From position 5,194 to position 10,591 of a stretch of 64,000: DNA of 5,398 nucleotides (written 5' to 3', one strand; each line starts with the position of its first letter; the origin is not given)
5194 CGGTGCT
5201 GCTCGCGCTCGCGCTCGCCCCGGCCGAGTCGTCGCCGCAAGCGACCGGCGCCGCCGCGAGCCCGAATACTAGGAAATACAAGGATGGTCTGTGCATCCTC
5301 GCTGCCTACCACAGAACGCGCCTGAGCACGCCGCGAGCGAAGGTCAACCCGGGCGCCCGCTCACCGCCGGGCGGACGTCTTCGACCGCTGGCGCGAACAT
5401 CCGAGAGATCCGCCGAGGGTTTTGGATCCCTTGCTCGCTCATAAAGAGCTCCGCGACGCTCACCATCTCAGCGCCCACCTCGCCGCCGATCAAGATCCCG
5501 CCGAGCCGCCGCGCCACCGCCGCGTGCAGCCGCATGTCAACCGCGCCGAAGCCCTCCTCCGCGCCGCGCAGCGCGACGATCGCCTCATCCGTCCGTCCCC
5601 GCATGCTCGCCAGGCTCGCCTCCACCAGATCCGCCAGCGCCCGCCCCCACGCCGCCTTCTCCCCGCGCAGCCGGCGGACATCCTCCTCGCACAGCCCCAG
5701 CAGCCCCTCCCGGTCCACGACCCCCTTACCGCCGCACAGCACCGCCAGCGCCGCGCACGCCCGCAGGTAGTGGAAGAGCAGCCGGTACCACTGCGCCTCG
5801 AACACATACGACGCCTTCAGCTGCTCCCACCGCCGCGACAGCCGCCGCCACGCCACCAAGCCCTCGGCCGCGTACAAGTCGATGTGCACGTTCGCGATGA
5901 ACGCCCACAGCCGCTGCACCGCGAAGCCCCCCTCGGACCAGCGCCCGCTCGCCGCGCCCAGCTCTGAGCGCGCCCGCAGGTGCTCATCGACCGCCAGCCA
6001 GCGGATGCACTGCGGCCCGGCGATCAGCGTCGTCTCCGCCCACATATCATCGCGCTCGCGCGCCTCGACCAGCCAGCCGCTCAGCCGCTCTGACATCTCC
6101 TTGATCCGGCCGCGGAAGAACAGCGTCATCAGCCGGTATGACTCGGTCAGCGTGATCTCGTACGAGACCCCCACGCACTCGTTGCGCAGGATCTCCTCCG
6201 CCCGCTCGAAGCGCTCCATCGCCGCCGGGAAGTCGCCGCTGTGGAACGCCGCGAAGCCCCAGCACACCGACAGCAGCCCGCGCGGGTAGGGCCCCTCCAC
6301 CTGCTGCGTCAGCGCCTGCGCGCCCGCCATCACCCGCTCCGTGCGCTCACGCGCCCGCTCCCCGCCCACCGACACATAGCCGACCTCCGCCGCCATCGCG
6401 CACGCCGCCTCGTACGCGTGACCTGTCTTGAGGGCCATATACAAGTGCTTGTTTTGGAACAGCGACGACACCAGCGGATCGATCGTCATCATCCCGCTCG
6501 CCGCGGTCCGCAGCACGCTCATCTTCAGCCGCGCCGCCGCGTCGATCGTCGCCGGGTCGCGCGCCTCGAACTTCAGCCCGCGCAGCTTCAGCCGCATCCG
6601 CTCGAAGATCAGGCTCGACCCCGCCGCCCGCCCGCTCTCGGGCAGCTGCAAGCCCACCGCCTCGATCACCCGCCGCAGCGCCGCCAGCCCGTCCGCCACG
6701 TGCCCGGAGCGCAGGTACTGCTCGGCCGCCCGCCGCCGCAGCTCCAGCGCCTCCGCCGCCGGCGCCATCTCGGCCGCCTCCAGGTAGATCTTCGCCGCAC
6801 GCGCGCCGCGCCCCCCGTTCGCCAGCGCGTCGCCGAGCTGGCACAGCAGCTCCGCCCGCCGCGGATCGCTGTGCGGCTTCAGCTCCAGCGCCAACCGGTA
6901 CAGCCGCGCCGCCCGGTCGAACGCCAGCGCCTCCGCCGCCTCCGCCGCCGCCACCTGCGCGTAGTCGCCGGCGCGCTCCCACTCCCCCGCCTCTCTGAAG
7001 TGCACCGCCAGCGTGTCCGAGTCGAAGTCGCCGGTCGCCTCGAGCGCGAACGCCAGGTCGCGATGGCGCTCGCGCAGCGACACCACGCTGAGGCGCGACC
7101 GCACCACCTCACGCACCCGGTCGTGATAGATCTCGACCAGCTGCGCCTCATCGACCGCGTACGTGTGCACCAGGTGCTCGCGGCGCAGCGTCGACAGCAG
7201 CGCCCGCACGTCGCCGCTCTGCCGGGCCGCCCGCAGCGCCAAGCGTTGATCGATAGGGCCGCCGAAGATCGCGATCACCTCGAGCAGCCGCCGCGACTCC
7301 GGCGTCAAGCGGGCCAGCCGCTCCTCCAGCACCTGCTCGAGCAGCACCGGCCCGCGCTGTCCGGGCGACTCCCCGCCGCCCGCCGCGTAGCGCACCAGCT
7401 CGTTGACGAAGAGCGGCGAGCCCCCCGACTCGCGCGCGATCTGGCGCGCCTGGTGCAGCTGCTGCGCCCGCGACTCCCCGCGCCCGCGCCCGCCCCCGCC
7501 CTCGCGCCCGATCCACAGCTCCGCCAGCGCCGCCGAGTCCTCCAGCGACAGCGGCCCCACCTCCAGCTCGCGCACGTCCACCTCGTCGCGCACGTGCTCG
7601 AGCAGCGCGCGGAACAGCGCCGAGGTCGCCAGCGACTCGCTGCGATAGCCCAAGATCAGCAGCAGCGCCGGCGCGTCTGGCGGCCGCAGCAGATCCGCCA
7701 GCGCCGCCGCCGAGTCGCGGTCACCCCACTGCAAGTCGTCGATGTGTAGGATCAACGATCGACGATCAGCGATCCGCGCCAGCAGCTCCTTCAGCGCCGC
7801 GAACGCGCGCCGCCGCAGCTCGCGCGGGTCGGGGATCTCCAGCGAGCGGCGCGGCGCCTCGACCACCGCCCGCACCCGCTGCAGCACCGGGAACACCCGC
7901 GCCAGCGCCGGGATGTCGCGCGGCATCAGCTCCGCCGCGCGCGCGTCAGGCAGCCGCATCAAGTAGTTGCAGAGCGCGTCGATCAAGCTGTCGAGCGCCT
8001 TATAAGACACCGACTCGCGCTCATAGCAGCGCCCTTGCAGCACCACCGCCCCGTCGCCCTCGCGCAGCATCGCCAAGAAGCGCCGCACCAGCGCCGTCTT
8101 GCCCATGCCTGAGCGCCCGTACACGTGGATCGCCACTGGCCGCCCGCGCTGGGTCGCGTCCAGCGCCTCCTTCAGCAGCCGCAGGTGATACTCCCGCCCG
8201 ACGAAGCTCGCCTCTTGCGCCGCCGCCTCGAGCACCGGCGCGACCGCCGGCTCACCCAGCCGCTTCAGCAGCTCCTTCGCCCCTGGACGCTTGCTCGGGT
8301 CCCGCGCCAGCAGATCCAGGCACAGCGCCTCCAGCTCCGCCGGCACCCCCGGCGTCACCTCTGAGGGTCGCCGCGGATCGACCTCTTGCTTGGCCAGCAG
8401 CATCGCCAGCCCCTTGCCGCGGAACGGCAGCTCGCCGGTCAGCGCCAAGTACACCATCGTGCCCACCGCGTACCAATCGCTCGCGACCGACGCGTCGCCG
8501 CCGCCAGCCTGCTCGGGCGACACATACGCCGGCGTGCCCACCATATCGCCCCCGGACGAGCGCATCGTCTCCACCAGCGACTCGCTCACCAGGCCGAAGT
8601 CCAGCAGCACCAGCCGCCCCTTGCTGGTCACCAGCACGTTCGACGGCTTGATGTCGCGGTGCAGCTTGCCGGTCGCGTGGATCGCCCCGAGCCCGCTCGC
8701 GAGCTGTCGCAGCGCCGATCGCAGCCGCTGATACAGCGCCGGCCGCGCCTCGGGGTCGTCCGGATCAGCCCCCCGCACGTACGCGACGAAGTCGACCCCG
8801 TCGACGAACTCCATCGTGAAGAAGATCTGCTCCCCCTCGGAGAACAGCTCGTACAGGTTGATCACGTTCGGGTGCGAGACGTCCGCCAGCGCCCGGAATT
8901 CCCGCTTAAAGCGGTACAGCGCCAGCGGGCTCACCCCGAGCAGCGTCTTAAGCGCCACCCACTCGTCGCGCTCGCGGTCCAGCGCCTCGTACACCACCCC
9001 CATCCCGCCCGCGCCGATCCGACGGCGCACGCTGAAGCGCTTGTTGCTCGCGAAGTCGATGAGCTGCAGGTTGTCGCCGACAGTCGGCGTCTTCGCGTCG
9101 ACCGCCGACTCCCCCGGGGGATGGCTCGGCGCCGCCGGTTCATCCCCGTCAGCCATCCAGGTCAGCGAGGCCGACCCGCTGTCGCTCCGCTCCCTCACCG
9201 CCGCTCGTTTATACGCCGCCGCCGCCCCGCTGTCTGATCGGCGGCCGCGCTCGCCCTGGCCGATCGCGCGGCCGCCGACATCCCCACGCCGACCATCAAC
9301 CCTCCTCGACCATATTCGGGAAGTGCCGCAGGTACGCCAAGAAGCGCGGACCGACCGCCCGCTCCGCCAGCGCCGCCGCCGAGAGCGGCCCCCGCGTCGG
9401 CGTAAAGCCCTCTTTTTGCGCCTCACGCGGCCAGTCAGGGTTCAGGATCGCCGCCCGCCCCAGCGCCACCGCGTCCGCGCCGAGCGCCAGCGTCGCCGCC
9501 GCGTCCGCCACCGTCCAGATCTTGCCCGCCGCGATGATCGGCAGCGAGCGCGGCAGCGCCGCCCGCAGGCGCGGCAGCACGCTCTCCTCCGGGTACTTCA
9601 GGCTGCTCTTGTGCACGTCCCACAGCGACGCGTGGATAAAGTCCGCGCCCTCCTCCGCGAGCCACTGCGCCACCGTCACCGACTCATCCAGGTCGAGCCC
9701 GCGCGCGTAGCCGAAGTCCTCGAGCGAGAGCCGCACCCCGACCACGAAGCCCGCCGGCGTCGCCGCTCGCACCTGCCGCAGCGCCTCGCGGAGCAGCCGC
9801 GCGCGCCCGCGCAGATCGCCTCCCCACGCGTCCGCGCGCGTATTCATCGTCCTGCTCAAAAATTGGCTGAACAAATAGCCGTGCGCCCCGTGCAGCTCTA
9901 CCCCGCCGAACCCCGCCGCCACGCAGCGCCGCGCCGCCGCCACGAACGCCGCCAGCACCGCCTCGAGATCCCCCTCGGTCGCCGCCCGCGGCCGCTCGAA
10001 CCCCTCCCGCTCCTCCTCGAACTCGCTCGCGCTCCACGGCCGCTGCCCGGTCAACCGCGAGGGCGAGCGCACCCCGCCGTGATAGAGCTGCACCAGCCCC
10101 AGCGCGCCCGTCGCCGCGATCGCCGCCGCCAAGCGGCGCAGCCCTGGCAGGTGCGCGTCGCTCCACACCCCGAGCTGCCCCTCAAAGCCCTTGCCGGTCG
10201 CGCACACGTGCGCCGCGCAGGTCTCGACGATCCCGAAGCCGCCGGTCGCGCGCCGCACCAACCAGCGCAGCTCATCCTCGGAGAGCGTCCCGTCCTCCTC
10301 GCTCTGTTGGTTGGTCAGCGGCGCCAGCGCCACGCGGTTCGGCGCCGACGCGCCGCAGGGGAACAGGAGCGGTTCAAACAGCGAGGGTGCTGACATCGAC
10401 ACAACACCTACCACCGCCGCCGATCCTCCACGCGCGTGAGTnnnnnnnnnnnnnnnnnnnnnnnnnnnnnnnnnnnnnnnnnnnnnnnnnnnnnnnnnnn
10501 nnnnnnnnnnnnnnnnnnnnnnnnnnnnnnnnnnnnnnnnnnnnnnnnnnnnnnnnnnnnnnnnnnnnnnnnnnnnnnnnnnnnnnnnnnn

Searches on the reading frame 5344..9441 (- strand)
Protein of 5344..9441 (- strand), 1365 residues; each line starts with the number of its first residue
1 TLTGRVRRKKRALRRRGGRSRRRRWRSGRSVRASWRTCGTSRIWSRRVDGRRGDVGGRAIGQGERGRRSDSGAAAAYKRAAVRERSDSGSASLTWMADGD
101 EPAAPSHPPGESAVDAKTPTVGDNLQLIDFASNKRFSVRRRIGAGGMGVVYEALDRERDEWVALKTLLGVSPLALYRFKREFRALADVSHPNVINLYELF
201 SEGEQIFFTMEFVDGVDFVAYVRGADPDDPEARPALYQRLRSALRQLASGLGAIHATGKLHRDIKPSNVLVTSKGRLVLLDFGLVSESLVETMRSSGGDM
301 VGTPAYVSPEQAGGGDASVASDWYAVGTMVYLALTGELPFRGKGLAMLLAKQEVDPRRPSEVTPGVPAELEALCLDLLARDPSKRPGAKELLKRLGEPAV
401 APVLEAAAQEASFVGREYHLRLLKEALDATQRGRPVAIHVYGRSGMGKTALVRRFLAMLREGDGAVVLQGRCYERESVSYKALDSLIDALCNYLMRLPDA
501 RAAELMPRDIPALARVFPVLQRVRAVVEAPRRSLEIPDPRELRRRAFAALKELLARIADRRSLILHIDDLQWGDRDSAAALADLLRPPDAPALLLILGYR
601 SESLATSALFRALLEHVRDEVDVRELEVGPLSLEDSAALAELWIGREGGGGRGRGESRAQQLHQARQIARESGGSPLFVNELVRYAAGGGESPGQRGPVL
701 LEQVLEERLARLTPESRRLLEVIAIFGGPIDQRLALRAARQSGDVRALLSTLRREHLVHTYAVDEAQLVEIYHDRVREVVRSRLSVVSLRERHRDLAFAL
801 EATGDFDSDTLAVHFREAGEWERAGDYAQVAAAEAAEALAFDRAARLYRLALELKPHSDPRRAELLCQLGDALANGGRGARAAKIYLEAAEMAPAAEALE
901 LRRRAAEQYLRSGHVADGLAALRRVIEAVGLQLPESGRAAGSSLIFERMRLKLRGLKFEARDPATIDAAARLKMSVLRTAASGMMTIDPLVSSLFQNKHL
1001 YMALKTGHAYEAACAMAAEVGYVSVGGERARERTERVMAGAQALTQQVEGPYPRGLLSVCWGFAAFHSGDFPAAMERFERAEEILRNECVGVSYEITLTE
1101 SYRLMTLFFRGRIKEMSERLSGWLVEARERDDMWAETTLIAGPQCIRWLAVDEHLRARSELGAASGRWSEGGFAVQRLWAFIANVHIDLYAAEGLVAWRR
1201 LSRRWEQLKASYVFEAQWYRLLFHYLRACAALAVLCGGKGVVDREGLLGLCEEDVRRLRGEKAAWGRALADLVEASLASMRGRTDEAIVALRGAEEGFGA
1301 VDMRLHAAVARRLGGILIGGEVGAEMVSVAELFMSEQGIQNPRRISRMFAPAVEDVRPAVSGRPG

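Call 68: search_protein_families(library=pfam, proteins=[window:5344-9441:-], max_evalue=0.0001)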
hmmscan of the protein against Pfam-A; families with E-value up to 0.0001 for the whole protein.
window:5344-9441:- (1365 aa): 6 families
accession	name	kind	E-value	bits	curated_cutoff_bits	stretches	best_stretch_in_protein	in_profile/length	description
PF00069.31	Pkinase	-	6.1e-44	150.8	31.7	1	137-393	2-259/263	Protein kinase domain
PF07714.23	PK_Tyr_Ser-Thr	-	1.6e-26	93.6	23.1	1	138-395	3-258/258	Protein tyrosine and serine/threonine kinase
PF13191.12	AAA_16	-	1.4e-25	91.2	32.6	1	413-596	2-167/167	AAA ATPase domain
PF01637.24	ATPase_2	-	7.4e-07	29.6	33.2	1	413-571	1-120/225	ATPase domain predominantly from Archaea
PF03109.22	ABC1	-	1.9e-06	27.6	22.9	1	177-287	119-216/244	ABC1 atypical kinase-like domain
PF13401.12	AAA_22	-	4.7e-06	27.4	27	0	438-586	8-109/130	AAA domain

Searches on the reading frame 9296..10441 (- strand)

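Call 68: search_protein_families(library=pfam, proteins=[window:9296-10441:-], max_evalue=0.0001)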
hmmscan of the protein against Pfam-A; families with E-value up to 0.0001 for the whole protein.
window:9296-10441:- (381 aa): 4 families
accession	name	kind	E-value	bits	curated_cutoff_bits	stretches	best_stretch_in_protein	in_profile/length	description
PF00724.26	Oxidored_FMN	-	6.1e-56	190.6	27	1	21-343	2-337/342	NADH:flavin oxidoreductase / NADH oxidase family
PF03060.21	NMO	-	1.2e-08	35.2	28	1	286-333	182-227/331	Nitronate monooxygenase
PF01070.24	FMN_dh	-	2.3e-06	27.3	24.9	1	287-332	261-306/350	FMN-dependent dehydrogenase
PF01207.24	Dus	-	3.3e-05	23.6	20.4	1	252-339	138-225/311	Dihydrouridine synthase (Dus)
